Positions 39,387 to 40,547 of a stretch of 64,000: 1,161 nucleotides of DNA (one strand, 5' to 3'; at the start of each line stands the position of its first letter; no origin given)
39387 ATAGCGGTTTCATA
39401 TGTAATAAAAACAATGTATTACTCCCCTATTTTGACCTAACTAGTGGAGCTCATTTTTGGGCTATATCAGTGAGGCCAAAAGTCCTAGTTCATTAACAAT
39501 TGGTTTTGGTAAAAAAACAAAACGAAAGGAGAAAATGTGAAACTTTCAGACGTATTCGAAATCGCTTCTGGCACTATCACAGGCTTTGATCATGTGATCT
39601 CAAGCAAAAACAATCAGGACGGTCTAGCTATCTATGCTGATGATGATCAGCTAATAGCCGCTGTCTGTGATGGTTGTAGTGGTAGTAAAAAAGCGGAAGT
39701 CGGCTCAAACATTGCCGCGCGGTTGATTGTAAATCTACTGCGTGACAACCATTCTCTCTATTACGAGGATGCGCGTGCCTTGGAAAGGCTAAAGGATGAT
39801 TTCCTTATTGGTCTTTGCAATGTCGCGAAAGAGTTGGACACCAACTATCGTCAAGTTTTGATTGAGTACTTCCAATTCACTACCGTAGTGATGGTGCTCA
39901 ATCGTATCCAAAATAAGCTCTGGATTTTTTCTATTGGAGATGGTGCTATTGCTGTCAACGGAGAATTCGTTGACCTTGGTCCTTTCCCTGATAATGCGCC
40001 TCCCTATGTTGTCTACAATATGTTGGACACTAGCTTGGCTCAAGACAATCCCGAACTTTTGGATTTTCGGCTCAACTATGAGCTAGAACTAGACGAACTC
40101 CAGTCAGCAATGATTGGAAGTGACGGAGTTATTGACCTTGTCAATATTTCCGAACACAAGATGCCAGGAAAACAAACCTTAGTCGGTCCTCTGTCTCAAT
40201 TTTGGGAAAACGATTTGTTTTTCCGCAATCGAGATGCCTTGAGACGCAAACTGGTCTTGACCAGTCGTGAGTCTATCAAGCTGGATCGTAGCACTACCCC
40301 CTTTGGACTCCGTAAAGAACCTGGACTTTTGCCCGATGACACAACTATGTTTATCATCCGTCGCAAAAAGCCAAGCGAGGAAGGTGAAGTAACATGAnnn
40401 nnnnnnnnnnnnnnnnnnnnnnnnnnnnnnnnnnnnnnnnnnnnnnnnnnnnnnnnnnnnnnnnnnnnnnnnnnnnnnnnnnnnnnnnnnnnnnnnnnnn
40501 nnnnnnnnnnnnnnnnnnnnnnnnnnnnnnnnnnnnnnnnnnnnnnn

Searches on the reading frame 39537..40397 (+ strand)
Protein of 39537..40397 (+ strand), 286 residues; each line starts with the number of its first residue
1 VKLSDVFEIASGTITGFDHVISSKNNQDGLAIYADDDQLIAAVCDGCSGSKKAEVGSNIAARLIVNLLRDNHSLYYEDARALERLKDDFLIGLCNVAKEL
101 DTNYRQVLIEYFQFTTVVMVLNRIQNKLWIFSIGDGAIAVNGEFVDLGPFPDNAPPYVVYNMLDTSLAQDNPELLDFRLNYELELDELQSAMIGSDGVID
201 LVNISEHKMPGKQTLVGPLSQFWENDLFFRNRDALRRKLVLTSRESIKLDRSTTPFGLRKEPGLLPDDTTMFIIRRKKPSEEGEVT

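Call 82: search_protein_families(library=pfam, proteins=[window:39537-40397:+], max_evalue=0.00001)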
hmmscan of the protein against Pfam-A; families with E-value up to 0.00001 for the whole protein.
window:39537-40397:+ (286 aa): 1 family
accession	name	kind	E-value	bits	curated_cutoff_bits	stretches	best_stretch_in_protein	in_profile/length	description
PF13672.11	PP2C_2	-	3.5e-15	56.6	24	1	16-147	2-130/209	Protein phosphatase 2C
